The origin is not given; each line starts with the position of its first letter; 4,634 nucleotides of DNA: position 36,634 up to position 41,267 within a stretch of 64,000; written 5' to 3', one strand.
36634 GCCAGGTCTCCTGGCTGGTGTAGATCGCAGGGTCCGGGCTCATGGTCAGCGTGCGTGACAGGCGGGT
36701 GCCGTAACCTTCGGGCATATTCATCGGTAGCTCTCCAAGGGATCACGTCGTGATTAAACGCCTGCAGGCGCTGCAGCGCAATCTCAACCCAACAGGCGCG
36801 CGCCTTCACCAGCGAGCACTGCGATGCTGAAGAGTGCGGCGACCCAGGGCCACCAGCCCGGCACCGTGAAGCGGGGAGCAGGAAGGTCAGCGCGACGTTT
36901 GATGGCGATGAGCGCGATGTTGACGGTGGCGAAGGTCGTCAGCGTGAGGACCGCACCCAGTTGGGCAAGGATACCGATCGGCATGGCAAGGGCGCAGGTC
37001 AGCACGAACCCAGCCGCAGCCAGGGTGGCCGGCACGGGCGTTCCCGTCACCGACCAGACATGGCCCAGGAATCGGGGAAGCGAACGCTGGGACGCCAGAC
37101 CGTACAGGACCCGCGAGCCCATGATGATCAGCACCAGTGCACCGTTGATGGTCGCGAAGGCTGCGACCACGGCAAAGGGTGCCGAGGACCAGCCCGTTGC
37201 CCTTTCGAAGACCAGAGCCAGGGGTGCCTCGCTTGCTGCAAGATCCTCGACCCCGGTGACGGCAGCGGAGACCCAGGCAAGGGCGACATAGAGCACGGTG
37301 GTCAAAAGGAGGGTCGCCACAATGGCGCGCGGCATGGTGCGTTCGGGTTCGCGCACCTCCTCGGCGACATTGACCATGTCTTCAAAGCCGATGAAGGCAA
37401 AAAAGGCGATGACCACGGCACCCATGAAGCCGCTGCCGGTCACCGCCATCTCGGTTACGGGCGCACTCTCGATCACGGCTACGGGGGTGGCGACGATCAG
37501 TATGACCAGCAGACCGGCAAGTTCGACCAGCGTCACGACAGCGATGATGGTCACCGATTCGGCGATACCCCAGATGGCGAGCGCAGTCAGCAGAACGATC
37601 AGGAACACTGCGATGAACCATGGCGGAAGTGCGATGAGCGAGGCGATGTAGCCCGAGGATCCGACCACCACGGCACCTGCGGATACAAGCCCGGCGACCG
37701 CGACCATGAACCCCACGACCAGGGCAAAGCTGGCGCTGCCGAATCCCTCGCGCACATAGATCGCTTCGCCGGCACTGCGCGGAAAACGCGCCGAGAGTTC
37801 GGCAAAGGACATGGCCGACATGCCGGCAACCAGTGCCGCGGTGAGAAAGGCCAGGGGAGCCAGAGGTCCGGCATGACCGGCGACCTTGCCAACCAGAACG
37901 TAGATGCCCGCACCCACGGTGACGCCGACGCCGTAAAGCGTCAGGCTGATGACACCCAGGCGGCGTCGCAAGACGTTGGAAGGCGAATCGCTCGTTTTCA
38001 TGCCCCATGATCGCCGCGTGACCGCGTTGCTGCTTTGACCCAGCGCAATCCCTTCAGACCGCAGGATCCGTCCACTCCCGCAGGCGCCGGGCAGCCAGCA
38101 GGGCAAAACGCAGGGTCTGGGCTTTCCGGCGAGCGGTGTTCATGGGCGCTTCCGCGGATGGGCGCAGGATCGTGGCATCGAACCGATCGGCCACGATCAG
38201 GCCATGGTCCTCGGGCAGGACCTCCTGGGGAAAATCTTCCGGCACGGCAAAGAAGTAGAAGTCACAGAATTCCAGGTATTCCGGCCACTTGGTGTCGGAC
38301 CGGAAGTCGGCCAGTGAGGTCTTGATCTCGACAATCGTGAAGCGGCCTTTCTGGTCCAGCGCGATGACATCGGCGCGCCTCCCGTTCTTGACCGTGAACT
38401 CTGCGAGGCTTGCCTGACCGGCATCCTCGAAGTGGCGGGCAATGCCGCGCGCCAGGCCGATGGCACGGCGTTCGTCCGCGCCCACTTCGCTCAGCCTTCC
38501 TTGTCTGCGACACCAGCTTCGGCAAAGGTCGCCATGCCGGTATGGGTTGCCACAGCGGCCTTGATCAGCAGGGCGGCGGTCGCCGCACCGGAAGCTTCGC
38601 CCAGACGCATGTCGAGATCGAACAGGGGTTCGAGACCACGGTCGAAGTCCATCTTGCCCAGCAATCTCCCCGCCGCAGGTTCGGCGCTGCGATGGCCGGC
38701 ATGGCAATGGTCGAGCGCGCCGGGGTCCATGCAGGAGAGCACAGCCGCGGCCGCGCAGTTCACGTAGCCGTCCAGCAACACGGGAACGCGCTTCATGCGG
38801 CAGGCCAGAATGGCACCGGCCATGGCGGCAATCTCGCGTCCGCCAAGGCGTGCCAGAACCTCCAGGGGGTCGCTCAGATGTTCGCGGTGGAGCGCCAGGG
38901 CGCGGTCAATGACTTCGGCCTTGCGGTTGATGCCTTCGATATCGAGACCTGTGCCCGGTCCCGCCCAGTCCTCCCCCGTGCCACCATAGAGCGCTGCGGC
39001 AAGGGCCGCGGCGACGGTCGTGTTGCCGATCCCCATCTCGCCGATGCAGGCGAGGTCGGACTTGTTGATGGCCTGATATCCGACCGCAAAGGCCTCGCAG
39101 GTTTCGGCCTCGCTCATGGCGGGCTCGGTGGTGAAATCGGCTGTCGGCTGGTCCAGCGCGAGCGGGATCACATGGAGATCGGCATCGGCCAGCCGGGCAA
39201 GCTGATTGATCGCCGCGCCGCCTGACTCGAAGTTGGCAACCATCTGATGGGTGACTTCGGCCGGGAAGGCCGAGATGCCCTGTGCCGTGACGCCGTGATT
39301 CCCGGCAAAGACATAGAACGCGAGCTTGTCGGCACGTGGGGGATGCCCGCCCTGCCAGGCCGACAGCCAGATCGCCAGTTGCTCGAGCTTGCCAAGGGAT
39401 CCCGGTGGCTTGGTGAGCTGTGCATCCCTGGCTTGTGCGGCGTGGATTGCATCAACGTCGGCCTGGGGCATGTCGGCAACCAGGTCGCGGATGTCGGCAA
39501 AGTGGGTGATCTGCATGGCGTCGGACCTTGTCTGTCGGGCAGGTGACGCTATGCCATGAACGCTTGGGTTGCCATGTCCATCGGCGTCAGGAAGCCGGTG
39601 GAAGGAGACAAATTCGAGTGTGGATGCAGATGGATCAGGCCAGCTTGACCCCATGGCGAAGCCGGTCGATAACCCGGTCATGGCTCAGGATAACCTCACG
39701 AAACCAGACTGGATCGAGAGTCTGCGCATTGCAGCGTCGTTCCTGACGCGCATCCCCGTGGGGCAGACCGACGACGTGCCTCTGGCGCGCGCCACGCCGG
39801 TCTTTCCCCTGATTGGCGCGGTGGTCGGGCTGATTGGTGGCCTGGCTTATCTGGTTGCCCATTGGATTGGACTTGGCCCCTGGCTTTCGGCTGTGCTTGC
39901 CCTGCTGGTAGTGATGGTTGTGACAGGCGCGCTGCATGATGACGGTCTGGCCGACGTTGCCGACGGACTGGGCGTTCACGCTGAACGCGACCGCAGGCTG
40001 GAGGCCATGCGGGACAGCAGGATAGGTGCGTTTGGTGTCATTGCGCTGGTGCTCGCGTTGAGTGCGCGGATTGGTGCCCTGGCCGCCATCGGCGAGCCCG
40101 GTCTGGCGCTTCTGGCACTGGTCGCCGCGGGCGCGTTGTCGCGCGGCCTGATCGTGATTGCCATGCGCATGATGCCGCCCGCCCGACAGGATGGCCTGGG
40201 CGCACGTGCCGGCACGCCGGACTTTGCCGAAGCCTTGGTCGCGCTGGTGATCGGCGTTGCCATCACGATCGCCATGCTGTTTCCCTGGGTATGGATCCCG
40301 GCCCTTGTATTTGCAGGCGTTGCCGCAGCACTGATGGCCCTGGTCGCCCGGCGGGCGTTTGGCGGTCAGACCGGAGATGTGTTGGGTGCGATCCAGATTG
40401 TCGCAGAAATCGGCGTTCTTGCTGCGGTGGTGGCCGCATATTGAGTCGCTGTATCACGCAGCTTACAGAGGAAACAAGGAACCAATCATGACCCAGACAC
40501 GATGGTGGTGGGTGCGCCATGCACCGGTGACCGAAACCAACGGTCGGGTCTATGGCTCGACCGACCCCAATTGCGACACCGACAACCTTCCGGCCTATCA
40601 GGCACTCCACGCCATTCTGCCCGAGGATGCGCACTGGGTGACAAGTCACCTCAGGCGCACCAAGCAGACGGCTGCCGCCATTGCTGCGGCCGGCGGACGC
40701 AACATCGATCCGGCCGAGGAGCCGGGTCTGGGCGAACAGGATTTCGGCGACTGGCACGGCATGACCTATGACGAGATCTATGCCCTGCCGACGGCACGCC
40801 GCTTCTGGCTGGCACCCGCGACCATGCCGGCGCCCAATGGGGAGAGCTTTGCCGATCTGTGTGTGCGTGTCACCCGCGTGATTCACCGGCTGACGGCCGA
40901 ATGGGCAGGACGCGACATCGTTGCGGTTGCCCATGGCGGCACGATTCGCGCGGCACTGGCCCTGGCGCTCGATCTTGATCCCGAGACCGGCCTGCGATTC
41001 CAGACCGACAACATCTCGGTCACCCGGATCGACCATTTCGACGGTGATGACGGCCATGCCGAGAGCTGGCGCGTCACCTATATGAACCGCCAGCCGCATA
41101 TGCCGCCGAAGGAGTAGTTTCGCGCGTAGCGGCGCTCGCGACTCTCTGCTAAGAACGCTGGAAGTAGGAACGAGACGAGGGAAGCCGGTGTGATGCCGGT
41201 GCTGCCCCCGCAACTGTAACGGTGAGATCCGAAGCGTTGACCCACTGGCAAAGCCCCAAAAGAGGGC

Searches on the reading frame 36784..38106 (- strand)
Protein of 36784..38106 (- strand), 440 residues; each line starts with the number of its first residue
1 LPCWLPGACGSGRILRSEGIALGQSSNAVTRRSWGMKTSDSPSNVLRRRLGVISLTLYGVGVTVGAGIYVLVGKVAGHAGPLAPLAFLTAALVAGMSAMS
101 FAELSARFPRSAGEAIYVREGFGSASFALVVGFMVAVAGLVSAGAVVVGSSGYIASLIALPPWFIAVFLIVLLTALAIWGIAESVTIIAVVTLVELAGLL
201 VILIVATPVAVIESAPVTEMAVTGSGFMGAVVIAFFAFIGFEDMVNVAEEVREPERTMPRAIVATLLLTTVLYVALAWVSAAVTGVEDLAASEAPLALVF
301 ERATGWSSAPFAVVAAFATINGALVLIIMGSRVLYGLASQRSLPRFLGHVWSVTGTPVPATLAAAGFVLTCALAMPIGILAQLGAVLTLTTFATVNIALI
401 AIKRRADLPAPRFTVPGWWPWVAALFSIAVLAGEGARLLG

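Call 42: search_protein_families(library=pfam, proteins=[window:36784-38106:-], max_evalue=0.00001)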
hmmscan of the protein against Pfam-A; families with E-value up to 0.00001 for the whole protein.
window:36784-38106:- (440 aa): 2 families
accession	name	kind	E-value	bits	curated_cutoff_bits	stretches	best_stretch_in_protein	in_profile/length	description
PF13520.12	AA_permease_2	-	5.4e-40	138.1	27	1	50-430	1-400/427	Amino acid permease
PF00324.27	AA_permease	-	1.9e-29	103.2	24.6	1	56-431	3-417/470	Amino acid permease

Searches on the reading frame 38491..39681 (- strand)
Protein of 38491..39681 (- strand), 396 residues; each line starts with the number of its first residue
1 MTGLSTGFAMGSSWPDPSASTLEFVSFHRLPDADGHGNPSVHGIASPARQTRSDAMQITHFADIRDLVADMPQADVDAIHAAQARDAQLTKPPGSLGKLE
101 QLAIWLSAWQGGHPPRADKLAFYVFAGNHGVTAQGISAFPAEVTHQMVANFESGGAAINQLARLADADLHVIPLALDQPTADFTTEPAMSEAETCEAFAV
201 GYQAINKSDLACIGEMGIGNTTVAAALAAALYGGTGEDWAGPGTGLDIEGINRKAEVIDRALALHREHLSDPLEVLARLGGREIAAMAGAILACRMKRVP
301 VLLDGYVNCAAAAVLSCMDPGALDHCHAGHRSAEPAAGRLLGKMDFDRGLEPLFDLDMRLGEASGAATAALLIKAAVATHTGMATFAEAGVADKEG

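Call 42: search_protein_families(library=pfam, proteins=[window:38491-39681:-], max_evalue=0.00001)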
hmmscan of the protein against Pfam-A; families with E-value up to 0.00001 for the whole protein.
window:38491-39681:- (396 aa): 1 family
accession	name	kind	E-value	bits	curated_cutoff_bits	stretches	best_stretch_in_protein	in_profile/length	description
PF02277.22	DBI_PRT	-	3.8e-110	368.7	22.6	1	72-391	2-329/329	Phosphoribosyltransferase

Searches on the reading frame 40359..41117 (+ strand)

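Call 42: search_protein_families(library=pfam, proteins=[window:40359-41117:+], max_evalue=0.00001)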
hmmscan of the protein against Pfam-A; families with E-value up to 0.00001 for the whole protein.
window:40359-41117:+ (252 aa): 1 family
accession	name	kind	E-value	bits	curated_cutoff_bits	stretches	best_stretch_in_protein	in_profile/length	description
PF00300.27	His_Phos_1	-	1.1e-37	130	21.7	1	50-237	2-191/194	Histidine phosphatase superfamily (branch 1)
